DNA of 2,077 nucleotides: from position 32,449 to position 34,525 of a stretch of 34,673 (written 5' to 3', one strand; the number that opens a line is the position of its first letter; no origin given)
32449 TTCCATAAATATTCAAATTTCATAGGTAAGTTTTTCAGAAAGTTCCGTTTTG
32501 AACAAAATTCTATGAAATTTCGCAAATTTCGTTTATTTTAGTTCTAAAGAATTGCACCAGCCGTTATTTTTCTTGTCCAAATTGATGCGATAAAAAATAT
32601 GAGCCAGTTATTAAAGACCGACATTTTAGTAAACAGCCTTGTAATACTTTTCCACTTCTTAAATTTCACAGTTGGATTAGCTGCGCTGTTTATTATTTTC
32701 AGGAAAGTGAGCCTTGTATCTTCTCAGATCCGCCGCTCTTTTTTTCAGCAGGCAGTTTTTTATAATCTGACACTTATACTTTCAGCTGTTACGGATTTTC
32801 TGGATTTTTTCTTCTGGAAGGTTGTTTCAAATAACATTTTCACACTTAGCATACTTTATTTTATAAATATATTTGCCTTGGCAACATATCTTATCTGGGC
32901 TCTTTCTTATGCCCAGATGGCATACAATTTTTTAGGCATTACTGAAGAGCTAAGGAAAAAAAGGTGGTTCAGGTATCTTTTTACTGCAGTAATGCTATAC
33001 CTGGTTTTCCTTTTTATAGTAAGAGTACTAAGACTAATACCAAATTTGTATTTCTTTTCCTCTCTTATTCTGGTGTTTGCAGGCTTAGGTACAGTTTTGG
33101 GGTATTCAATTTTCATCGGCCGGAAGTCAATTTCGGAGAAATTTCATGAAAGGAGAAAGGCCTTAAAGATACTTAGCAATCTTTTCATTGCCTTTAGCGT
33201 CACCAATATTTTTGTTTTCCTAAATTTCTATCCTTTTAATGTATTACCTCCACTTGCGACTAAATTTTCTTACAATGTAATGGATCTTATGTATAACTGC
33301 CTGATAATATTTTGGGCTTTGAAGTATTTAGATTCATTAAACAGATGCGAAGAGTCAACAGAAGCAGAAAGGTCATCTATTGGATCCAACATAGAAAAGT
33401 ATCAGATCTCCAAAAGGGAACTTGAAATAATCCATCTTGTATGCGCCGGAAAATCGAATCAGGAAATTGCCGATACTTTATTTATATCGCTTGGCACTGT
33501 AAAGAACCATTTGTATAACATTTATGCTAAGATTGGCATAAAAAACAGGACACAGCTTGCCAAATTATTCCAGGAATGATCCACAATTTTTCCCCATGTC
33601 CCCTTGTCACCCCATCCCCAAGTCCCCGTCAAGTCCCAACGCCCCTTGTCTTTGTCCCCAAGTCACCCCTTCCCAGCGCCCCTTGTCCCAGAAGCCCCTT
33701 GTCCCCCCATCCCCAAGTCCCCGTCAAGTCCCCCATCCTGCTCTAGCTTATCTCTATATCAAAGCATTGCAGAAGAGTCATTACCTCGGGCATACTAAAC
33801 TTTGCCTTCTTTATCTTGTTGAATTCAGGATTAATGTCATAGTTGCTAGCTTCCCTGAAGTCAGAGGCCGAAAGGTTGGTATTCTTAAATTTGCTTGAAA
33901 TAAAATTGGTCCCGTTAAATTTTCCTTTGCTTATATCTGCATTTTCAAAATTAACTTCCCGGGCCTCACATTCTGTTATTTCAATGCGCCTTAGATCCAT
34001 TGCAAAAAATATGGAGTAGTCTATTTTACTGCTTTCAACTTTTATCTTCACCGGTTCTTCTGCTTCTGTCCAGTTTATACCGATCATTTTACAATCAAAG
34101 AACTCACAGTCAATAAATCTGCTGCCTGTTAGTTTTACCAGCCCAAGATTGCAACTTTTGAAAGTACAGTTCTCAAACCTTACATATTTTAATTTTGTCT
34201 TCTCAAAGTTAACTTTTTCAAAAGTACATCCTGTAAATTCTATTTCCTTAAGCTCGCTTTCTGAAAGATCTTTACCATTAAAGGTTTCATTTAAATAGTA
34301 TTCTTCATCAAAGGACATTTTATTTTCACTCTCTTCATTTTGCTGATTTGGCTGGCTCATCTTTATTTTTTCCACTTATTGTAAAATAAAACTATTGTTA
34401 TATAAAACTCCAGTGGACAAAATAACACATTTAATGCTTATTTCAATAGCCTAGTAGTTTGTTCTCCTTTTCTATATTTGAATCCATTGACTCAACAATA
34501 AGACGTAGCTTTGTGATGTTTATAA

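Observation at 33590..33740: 150-nt poly-C-tract island (G4-capable, i-motif-capable) filling a convergent intergenic gap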

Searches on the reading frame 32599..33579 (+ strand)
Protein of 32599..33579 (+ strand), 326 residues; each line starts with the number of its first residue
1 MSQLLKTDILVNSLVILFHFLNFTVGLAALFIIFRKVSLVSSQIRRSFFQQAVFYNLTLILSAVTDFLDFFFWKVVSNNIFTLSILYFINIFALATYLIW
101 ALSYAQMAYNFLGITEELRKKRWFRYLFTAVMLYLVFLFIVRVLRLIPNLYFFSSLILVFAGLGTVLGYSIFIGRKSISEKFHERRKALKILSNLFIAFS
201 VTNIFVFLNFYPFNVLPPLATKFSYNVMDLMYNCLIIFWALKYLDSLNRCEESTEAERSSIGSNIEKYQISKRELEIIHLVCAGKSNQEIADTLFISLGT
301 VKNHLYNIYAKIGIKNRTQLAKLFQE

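Call 11: find_encoding_contigs(protein=window:32599-33579:+, flank=5000, max_places=10)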
Protein window:32599-33579:+ (326 aa): 2 contigs read that carry it; 2 places shown.
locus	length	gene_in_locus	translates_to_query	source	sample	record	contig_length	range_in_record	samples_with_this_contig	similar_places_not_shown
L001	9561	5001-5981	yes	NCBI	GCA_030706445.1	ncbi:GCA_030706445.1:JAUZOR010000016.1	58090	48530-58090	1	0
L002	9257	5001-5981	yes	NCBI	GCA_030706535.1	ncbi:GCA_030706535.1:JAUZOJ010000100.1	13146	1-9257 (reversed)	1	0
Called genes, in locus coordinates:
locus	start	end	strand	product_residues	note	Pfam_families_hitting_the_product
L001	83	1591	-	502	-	PF00144:Beta-lactamase, PF11954:DUF3471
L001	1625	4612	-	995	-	PF05193:Peptidase_M16_C, PF08367:M16C_assoc, PF22516:PreP_C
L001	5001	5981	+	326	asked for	PF00196:GerE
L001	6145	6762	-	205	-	PF23894:LD_SV2 (weak), PF13599:Pentapeptide_4, PF13576:Pentapeptide_3 (faint), PF13599:Pentapeptide_4, PF00805:Pentapeptide (weak)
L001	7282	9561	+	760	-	PF19565:DUF6087 (faint)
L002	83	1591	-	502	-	PF00144:Beta-lactamase, PF11954:DUF3471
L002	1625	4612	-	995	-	PF05193:Peptidase_M16_C, PF08367:M16C_assoc, PF22516:PreP_C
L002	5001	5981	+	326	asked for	PF00196:GerE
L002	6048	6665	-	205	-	PF23894:LD_SV2 (weak), PF13599:Pentapeptide_4, PF13576:Pentapeptide_3 (faint), PF13599:Pentapeptide_4, PF00805:Pentapeptide (weak)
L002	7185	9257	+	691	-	PF19565:DUF6087 (faint)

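Call 14: find_homologous_proteins(query=window:32599-33579:+)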
Query window:32599-33579:+ (326 aa): 126 proteins with E <= 0.001 among 4552 candidates; the best 120 are listed.
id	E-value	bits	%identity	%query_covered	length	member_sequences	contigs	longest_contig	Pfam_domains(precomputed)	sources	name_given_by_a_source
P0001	1.1e-194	664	97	100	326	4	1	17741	PF00196.26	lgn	-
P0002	5.6e-119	415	61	100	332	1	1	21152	PF00196.26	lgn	-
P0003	1.4e-118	414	59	100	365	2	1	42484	PF00196.26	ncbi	ncbi:MAG: response regulator transcription factor [Bacillota bacterium]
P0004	3.0e-106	374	56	100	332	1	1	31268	PF00196.26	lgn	-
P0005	1.4e-82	296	49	97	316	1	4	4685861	PF00196.26,PF08281.19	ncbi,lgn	-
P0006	1.0e-79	287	47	96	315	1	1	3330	PF00196.26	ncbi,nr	ncbi:MAG: hypothetical protein C0412_17750 [Flavobacterium sp.]|nr:hypothetical protein [Flavobacter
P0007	3.8e-77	278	46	95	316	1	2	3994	PF00196.26,PF08281.19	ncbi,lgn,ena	-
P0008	1.1e-75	273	49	96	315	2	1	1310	PF00196.26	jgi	-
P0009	8.8e-75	270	45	97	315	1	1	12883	PF00196.26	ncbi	-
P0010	1.6e-74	269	44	99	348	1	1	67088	PF00196.26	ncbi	ncbi:MAG: LuxR C-terminal-related transcriptional regulator [bacterium]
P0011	4.1e-74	268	46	97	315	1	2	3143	PF00196.26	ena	-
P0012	4.3e-73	265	47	97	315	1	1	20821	PF00196.26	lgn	-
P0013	1.5e-71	260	42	97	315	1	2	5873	PF00196.26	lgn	-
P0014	1.2e-68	250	43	97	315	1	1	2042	PF00196.26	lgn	-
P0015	7.7e-66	241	43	95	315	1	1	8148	PF13384.13,PF00196.26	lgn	-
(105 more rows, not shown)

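Call 15: find_encoding_contigs(protein=P0001, flank=4000, max_places=4)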
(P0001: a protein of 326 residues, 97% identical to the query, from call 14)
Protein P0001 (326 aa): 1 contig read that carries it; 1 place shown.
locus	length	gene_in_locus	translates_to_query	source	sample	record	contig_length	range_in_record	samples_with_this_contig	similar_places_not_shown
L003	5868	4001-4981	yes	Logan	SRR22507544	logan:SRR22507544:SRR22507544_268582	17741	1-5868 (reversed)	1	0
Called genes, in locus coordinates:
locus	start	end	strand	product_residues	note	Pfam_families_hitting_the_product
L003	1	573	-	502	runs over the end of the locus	PF00144:Beta-lactamase, PF11954:DUF3471 (weak)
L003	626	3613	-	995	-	PF05193:Peptidase_M16_C, PF08367:M16C_assoc, PF22516:PreP_C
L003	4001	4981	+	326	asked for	PF00196:GerE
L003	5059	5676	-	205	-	PF23894:LD_SV2 (weak), PF13599:Pentapeptide_4 (weak), PF13229:Beta_helix (weak), PF13599:Pentapeptide_4, PF13576:Pentapeptide_3 (weak), PF13599:Pentapeptide_4 (weak), PF00805:Pentapeptide (weak)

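Call 16: find_encoding_contigs(protein=P0002, flank=4000, max_places=4)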
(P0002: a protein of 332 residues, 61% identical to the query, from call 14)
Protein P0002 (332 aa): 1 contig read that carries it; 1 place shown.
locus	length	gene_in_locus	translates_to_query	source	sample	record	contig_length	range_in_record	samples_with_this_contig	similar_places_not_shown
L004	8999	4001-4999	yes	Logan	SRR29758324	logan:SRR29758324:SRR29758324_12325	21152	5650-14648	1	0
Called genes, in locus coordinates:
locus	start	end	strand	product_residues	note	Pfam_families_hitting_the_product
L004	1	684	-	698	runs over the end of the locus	PF01432:Peptidase_M3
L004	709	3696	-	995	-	PF05193:Peptidase_M16_C, PF08367:M16C_assoc, PF22516:PreP_C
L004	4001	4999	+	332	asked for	PF00196:GerE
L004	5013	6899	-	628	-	-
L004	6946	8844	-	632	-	-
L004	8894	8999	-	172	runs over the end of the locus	PF18962:Por_Secre_tail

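Call 17: find_encoding_contigs(protein=P0003, flank=4000, max_places=4)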
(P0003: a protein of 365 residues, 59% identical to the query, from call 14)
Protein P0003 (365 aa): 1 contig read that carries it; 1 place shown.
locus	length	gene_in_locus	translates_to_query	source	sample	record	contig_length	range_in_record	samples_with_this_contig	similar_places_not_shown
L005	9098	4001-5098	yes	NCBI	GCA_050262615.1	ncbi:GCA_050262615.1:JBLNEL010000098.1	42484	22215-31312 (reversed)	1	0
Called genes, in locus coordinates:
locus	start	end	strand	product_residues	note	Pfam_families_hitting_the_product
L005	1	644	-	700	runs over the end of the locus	PF01432:Peptidase_M3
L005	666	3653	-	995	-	PF05193:Peptidase_M16_C, PF08367:M16C_assoc, PF22516:PreP_C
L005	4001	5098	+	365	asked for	PF00196:GerE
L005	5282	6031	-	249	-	PF08308:PEGA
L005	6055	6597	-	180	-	-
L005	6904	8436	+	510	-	PF28494:GlyRS_ins_1, PF00587:tRNA-synt_2b, PF03129:HGTP_anticodon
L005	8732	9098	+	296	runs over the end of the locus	PF00041:fn3 (weak)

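Call 45: list_cluster_members(proteins=[window:32599-33579:+, P0001, window:33743-34360:-, window:29223-32210:-])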
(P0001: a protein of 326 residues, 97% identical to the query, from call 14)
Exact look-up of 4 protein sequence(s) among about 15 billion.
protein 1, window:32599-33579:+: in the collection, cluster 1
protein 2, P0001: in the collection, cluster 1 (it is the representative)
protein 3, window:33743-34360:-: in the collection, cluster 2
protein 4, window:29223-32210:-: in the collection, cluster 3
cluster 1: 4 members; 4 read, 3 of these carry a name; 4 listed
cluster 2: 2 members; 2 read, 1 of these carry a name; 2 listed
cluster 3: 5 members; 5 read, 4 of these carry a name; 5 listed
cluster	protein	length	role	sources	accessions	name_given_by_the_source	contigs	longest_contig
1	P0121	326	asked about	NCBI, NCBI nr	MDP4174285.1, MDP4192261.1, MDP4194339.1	MAG: helix-turn-helix transcriptional regulator [Bacteroidota bacterium] | helix-turn-helix transcriptional regulator [Bacteroidota bacterium]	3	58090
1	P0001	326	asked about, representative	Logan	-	-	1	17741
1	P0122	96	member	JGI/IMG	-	DNA-binding CsgD family transcriptional regulator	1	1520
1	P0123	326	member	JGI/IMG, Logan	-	DNA-binding CsgD family transcriptional regulator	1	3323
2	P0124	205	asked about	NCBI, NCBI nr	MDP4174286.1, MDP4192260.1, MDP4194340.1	MAG: pentapeptide repeat-containing protein [Bacteroidota bacterium] | pentapeptide repeat-containing protein [Bacteroidota bacterium]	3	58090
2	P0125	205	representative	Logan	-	-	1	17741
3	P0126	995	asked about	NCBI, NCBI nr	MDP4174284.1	MAG: insulinase family protein [Bacteroidota bacterium] | insulinase family protein [Bacteroidota bacterium]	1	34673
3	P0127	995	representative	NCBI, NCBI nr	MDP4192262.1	MAG: insulinase family protein [Bacteroidota bacterium] | insulinase family protein [Bacteroidota bacterium]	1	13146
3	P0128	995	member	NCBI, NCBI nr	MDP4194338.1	MAG: insulinase family protein [Bacteroidota bacterium] | insulinase family protein [Bacteroidota bacterium]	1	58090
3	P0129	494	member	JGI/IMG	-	Zn-dependent M16 (insulinase) family peptidase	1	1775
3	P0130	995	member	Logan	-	-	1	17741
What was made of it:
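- The known C-rich sRNAs of this type belong to Firmicutes, whereas the organism is a Bacteroidota (call 45).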

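Call 46: find_encoding_contigs(protein=P0123, flank=3000, max_places=6)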
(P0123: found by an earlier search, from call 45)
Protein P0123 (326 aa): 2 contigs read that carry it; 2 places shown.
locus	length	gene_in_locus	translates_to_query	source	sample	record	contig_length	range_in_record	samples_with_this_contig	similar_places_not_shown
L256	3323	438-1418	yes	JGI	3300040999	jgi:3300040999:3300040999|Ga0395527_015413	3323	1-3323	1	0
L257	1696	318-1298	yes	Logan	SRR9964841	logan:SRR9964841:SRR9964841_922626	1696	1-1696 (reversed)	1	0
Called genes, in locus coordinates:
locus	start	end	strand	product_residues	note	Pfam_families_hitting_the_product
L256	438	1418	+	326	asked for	PF00196:GerE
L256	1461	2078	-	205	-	-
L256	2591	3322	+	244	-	?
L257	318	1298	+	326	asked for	PF00196:GerE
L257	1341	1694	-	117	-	?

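Call 47: find_encoding_contigs(protein=P0122, flank=3000, max_places=6)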
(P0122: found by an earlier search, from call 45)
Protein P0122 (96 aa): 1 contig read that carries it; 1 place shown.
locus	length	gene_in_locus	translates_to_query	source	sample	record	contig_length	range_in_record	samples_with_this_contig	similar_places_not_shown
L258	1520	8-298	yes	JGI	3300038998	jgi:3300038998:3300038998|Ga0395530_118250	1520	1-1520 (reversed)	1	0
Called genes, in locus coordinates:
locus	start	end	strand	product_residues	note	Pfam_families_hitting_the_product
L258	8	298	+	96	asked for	PF00196:GerE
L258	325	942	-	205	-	-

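Call 77: search_protein_families(library=pfam, proteins=[window:32599-33579:+], max_evalue=0.001)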
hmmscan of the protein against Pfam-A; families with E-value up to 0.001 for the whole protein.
window:32599-33579:+ (326 aa): 2 families
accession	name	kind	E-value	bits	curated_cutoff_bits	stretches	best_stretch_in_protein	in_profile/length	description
PF00196.25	GerE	-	7.5e-19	67.6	23.5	1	270-323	3-56/57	Bacterial regulatory proteins, luxR family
PF08281.18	Sigma70_r4_2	-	0.00048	20.2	25.7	1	281-311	23-53/54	Sigma-70, region 4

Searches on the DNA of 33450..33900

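Call 7: search_rna_families(source=window, start=33450, end=33900, threshold=evalue, max_evalue=10, show_alignments=2)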
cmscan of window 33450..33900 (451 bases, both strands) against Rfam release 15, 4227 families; matches with E-value up to 10: 3.
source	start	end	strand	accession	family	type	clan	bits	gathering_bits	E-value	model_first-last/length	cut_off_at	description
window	33512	33546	-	RF01853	mtDNA_ssA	Gene; antisense;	-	19.5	40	3.7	1-106/106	no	Mitochondrial DNA control region secondary structure A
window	33683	33758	+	RF01974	H19_3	Gene; lncRNA;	-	17.8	46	0.45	1-116/116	no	H19 conserved region 3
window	33694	33795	+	RF01986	ZEB2_AS1_3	Gene; lncRNA;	-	11.8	55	4.4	1-100/100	no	ZEB2 antisense RNA 1 conserved region 3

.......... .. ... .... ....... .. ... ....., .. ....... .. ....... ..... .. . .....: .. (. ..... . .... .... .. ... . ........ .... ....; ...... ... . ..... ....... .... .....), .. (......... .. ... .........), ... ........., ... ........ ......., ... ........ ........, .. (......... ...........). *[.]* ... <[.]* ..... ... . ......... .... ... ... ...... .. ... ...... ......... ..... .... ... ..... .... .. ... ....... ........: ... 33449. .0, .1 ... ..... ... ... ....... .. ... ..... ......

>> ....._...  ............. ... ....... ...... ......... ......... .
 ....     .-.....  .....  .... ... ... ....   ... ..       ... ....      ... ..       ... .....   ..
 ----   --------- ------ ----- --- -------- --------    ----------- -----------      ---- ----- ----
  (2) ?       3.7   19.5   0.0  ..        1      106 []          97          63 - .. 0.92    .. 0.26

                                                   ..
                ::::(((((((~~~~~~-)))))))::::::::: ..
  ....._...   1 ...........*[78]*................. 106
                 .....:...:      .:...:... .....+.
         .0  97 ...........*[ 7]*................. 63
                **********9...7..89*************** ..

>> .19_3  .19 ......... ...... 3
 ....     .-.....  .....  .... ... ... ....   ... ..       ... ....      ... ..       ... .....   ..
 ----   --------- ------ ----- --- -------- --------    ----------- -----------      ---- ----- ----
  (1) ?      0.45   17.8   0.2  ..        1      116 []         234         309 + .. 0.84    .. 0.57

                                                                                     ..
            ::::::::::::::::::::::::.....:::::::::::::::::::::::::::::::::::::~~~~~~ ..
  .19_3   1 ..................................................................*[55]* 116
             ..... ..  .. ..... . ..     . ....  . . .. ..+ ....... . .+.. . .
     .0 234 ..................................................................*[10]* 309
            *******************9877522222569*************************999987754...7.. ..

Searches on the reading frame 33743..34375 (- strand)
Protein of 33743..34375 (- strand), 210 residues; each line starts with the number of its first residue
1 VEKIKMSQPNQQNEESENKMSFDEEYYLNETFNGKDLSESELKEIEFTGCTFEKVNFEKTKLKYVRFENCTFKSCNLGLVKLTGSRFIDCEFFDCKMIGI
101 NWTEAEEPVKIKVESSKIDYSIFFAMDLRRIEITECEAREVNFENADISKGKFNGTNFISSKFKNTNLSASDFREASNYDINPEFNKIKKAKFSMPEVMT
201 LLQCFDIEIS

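Call 10: find_encoding_contigs(protein=window:33743-34375:-, flank=5000, max_places=10)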
Protein window:33743-34375:- (210 aa): no gene with exactly this product is on record in the collection.
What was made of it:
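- Tried and rejected: The exact 210-aa GTG-start version of the pentapeptide protein is not on record (call 10).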

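Call 44: find_encoding_contigs(protein=window:33743-34360:-, flank=3000, max_places=10)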
Protein window:33743-34360:- (205 aa): 2 contigs read that carry it; 2 places shown.
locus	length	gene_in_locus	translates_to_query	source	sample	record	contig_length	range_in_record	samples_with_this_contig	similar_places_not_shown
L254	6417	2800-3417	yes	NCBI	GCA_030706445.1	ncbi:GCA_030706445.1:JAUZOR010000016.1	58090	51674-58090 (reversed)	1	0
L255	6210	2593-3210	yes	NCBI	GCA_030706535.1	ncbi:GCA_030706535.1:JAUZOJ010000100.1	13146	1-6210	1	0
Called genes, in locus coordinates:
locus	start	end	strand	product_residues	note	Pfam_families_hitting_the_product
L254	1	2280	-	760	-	PF19565:DUF6087 (faint)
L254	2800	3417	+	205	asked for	PF23894:LD_SV2 (weak), PF13599:Pentapeptide_4, PF13576:Pentapeptide_3 (faint), PF13599:Pentapeptide_4, PF00805:Pentapeptide (weak)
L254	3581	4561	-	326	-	PF00196:GerE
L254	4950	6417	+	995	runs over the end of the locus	PF05193:Peptidase_M16_C, PF08367:M16C_assoc, PF22516:PreP_C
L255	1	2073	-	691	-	PF19565:DUF6087 (faint)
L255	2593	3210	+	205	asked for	PF23894:LD_SV2 (weak), PF13599:Pentapeptide_4, PF13576:Pentapeptide_3 (faint), PF13599:Pentapeptide_4, PF00805:Pentapeptide (weak)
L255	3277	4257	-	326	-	PF00196:GerE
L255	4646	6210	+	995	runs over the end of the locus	PF05193:Peptidase_M16_C, PF08367:M16C_assoc, PF22516:PreP_C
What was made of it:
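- Tried and rejected: The 205-aa version is (call 44).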

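Call 77: search_protein_families(library=pfam, proteins=[window:33743-34360:-], max_evalue=0.001)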
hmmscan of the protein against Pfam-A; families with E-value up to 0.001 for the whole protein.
window:33743-34360:- (205 aa): 5 families
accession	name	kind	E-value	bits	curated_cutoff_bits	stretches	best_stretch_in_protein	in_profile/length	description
PF13599.13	Pentapeptide_4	-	1.2e-25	89.8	38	3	41-116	2-76/78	Pentapeptide repeat region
PF00805.28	Pentapeptide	-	1.8e-16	59.8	20.2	1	47-82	3-38/40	Pentapeptide repeats (8 copies)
PF23894.2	LD_SV2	-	2.2e-10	41.2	29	1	15-91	15-91/92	SV2A/B/C luminal domain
PF13576.12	Pentapeptide_3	-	3.1e-10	40.6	27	1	26-66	5-48/48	Pentapeptide repeats (9 copies)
PF13229.12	Beta_helix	-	6.6e-05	23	25.9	1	40-160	39-151/158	Right handed beta helix region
